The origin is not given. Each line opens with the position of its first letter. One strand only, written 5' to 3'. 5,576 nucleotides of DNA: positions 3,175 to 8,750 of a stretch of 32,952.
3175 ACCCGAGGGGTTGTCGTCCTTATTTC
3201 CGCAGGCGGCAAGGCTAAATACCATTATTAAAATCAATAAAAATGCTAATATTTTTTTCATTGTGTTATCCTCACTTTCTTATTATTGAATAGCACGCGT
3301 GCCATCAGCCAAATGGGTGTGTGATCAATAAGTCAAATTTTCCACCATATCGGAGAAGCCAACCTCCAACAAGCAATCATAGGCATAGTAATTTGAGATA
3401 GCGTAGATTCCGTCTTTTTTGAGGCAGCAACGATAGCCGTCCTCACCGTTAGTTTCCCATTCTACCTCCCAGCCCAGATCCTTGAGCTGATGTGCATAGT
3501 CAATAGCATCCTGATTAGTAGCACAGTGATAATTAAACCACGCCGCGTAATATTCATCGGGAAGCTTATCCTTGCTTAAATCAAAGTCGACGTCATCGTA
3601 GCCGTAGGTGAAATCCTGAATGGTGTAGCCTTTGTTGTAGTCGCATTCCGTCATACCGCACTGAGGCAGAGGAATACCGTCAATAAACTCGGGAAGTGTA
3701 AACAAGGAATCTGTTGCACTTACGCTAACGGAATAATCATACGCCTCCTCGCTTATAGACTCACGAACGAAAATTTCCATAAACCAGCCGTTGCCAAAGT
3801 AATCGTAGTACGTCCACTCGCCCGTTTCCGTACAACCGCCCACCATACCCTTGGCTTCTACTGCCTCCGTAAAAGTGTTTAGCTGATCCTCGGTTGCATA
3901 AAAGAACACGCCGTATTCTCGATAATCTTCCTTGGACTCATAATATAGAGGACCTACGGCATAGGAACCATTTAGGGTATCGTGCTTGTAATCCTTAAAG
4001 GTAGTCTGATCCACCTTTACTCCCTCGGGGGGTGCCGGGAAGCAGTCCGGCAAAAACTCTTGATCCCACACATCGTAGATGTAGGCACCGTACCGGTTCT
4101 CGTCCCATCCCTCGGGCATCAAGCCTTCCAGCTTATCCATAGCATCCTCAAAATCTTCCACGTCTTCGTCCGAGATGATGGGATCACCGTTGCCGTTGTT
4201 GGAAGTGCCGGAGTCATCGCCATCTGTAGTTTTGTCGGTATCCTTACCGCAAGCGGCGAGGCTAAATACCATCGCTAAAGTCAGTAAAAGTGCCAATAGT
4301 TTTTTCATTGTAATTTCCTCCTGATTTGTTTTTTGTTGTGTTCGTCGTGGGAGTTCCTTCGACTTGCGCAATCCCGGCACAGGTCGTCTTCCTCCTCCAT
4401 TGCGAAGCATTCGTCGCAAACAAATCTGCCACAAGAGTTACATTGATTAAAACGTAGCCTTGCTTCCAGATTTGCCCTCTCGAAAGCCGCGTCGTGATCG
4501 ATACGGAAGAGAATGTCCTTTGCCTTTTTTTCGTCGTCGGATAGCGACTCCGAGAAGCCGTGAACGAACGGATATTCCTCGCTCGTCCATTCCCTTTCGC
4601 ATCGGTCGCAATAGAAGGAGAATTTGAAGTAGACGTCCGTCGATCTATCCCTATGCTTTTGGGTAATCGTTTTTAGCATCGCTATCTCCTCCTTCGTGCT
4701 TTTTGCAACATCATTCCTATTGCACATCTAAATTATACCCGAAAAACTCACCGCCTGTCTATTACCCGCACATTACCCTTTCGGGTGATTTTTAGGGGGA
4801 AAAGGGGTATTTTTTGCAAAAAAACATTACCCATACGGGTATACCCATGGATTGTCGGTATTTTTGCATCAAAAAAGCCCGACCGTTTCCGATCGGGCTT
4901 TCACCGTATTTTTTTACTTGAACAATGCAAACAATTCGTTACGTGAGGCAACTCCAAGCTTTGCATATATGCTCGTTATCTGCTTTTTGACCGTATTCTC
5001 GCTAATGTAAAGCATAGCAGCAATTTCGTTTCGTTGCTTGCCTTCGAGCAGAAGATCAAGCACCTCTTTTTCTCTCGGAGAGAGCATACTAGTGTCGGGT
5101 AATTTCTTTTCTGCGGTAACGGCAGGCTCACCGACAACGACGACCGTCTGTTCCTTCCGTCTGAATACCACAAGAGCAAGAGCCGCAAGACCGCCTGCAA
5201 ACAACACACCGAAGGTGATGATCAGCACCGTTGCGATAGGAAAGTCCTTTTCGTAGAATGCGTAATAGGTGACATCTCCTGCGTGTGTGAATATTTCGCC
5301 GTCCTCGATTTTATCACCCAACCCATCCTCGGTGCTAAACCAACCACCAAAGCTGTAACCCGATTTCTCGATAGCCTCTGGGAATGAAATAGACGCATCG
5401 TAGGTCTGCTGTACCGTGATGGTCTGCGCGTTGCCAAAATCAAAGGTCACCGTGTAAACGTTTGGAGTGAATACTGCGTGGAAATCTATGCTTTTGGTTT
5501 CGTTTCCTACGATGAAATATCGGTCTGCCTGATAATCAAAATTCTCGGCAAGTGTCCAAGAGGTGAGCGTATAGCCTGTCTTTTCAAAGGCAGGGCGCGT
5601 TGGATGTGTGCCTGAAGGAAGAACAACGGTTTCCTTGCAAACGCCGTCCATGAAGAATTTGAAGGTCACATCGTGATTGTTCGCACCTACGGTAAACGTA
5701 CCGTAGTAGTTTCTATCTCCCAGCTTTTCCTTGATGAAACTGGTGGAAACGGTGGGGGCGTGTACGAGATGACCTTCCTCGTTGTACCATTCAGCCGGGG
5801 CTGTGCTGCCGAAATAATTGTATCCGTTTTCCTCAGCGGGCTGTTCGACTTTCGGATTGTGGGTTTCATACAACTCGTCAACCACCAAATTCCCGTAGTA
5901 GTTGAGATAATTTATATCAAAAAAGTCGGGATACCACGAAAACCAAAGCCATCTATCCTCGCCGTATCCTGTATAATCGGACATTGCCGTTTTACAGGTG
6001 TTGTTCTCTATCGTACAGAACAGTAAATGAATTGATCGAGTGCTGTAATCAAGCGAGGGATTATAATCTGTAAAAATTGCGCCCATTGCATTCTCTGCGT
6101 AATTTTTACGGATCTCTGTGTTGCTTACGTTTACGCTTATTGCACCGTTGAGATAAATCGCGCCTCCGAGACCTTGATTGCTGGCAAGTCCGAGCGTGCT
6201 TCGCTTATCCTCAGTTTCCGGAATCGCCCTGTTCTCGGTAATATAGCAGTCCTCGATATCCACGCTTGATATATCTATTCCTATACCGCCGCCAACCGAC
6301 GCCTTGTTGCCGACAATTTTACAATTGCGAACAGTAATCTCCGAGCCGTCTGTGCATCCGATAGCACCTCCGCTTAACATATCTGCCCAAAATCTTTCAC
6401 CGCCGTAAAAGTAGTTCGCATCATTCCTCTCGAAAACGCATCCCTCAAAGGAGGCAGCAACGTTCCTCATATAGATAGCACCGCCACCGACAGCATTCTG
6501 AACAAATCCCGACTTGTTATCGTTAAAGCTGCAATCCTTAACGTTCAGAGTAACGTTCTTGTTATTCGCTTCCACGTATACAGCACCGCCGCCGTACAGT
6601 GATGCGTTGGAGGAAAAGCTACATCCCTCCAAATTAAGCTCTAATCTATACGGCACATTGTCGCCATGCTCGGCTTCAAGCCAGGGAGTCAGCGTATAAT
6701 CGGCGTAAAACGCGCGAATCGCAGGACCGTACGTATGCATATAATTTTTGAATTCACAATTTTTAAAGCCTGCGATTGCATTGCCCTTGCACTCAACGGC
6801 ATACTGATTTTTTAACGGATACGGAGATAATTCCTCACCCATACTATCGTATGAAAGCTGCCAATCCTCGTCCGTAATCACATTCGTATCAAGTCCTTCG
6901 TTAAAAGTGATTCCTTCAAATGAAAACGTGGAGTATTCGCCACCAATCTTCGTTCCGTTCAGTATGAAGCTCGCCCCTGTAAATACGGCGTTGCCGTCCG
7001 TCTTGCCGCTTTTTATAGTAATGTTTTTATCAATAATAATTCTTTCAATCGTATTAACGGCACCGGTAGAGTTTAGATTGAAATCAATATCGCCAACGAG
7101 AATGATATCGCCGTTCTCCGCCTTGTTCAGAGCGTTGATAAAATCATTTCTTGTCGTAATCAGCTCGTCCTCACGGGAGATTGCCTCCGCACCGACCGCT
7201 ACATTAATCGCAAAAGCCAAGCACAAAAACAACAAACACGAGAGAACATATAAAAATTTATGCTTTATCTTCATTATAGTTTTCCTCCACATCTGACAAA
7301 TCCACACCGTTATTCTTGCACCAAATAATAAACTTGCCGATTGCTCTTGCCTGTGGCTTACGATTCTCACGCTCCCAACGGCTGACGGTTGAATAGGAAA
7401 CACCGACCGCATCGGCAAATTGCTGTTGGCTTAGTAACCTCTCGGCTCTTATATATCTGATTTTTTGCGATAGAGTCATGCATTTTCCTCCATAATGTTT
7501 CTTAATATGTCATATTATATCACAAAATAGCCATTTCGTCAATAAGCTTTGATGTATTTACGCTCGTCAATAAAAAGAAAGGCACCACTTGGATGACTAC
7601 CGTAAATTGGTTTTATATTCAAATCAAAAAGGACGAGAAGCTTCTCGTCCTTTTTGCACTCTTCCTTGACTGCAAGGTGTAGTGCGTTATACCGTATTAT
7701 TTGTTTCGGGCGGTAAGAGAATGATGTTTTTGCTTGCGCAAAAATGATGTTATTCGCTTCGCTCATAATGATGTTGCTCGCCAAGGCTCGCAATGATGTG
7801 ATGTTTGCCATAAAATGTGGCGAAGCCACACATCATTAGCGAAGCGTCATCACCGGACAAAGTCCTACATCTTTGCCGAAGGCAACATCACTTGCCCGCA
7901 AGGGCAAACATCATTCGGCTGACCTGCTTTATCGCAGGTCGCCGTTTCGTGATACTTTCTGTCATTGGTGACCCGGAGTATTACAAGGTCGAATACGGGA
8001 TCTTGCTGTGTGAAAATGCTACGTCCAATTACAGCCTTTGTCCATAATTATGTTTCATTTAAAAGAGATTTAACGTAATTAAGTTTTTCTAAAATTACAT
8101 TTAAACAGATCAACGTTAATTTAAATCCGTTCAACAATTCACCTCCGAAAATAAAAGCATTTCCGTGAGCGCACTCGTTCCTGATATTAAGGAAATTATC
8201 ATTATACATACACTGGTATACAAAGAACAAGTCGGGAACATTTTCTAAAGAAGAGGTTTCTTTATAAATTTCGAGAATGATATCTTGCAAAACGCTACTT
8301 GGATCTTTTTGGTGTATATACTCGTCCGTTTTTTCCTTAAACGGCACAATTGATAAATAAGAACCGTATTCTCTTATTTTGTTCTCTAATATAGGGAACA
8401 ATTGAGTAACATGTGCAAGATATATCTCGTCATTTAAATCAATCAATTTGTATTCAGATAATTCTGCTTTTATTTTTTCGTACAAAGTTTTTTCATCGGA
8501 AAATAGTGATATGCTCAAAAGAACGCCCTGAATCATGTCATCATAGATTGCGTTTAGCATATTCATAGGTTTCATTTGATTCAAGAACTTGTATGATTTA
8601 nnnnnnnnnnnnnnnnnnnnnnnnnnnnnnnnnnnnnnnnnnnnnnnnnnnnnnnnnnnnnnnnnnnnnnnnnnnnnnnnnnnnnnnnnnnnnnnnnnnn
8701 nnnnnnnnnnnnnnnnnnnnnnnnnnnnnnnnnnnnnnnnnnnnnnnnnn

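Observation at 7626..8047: Divergent array of nine hairpin+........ units between the HEPN-like gene and a perfect terminator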

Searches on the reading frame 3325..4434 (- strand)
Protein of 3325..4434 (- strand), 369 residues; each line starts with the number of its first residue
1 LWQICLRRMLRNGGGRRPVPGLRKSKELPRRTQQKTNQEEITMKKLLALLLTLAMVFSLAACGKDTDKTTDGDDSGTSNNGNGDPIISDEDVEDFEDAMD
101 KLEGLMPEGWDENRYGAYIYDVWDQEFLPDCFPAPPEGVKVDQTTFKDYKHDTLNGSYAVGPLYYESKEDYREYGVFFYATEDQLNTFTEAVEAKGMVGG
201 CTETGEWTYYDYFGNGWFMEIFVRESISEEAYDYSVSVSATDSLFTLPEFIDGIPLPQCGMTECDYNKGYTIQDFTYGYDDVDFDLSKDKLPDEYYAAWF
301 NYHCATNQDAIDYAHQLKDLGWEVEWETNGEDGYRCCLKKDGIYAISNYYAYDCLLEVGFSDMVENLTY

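Call 7: search_protein_families(library=pfam, proteins=[window:3325-4434:-], max_evalue=0.01)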
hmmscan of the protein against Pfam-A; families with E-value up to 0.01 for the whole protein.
window:3325-4434:- (369 aa): 0 families

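Call 9: search_protein_families(library=padloc, proteins=[window:3325-4434:-], max_evalue=0.1)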
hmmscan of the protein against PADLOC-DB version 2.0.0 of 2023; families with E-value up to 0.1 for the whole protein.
window:3325-4434:- (369 aa): 0 families

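Call 10: search_protein_families(library=ncbifam, proteins=[window:3325-4434:-], max_evalue=0.01)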
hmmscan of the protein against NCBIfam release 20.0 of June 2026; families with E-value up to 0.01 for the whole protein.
window:3325-4434:- (369 aa): 3 families
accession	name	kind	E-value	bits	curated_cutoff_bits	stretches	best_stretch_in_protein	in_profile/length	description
NF047408.1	SA0632_fam_LP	equivalog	0.0015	18.1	70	1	43-69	1-25/68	SA0632 family lipoprotein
NF050142.1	PG1828_fam_lipo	equivalog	0.0029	18.3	50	1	43-76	1-33/59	PG1828 family lipoprotein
NF045774.1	cytochro_C551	exception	0.0043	17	118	1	43-83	1-42/110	cytochrome c551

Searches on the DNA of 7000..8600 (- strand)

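Call 3: search_rna_families(source=window, start=7000, end=8600, threshold=evalue, max_evalue=10, show_alignments=3)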
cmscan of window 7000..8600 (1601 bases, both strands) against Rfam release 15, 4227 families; matches with E-value up to 10: 13.
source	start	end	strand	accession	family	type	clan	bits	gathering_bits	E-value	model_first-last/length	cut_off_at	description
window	7842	7916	-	RF01706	Gut-1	Gene; sRNA;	-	44.4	50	4.5e-07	1-77/77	no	Gut-1 RNA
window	7522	7662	+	RF02053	STnc430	Gene; sRNA;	-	23.9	47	0.49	1-162/162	no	Enterobacterial sRNA STnc430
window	7592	7660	+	RF02551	DapZ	Cis-reg;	-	21.7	56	0.6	1-78/78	no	ABC transporter regulator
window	7824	7896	-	RF00137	SNORD83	Gene; snRNA; snoRNA; CD-box;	-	20.4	35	0.84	1-78/78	no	Small nucleolar RNA SNORD83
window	7550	7593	+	RF02925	6A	Gene; sRNA;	-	19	41.2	2.3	1-52/52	no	6A RNA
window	7757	7844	-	RF00147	SNORD34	Gene; snRNA; snoRNA; CD-box;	CL00055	18.6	38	2.6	1-79/79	no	Small nucleolar RNA SNORD34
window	7625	7656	-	RF03831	mir-627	Gene; miRNA;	-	17.4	86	2.1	29-60/87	no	mir-627 microRNA precursor family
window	7884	7909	+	RF01331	CRISPR-DR18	Gene; CRISPR;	-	16.9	50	9.4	8-37/37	no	CRISPR RNA direct repeat element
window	8343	8416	+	RF00158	SNORD82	Gene; snRNA; snoRNA; CD-box;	-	16.2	43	7.3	1-70/70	no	Small nucleolar RNA SNORD82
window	7753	7846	-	RF04276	MIR4371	Gene; miRNA;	CL00144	15.6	110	4.5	1-158/158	no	MIR4371 microRNA precursor family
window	8448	8477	+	RF02162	XIST_A_REPEAT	Gene; sRNA;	-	15.4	33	2.4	1-37/37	no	XIST RNA A repeat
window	7565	7658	+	RF02377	SurA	Gene; sRNA;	-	13.2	100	1.1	1-279/279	no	SurA sRNA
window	7605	7654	+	RF01766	cspA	Cis-reg; thermoregulator;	-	10.6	78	7.5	372-425/428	no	cspA thermoregulator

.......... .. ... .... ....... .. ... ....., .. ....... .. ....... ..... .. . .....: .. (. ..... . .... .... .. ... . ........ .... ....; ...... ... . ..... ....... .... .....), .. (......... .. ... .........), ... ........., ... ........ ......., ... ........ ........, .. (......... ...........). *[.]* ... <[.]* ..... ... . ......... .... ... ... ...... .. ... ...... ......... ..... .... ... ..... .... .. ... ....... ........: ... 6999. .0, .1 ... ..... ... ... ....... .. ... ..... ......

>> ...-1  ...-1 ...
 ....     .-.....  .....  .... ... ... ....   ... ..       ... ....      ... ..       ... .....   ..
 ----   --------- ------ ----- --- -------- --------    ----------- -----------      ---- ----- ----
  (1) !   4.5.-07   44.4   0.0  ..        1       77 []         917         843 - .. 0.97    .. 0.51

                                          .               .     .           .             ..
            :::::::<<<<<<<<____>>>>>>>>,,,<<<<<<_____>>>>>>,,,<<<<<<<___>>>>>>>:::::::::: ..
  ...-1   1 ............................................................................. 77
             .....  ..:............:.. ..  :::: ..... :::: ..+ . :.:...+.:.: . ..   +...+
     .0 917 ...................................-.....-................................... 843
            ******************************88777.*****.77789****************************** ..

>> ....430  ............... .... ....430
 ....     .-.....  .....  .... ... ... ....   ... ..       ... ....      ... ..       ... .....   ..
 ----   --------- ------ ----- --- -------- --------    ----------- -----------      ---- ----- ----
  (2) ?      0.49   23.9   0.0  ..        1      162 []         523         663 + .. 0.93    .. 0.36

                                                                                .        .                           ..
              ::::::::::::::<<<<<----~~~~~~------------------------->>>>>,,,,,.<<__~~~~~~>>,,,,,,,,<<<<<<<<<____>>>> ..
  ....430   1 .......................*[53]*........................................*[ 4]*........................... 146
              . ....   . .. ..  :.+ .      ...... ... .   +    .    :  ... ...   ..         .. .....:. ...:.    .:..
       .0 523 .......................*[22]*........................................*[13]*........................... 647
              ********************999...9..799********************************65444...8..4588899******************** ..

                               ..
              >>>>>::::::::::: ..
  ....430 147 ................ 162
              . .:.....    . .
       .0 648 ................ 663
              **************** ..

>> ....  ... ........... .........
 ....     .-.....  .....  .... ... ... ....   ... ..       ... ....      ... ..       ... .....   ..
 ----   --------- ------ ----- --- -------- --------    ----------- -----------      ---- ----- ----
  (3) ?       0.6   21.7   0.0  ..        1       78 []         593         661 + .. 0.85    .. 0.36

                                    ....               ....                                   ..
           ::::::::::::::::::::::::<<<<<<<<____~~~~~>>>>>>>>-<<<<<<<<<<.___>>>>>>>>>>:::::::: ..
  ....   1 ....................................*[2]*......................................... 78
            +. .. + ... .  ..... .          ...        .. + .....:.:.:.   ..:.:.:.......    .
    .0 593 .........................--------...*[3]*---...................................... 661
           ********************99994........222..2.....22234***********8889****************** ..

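Call 77: search_dna_similar(query=window:7591-7944:-, collection=plasmids, mode=distant, max_rows=15)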
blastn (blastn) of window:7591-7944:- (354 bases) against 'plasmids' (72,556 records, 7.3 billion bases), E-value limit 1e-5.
No match.

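Call 78: search_dna_similar(query=window:7591-7944:-, collection=phages, mode=distant, max_rows=15)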
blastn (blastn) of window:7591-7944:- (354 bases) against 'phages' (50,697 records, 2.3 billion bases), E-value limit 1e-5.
No match.

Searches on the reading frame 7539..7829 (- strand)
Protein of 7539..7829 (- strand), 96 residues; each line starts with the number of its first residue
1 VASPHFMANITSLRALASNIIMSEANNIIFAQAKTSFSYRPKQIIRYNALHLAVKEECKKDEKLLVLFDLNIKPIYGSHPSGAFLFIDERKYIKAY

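Call 7: search_protein_families(library=pfam, proteins=[window:7539-7829:-], max_evalue=0.01)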
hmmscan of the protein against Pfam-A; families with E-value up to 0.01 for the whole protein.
window:7539-7829:- (96 aa): 0 families
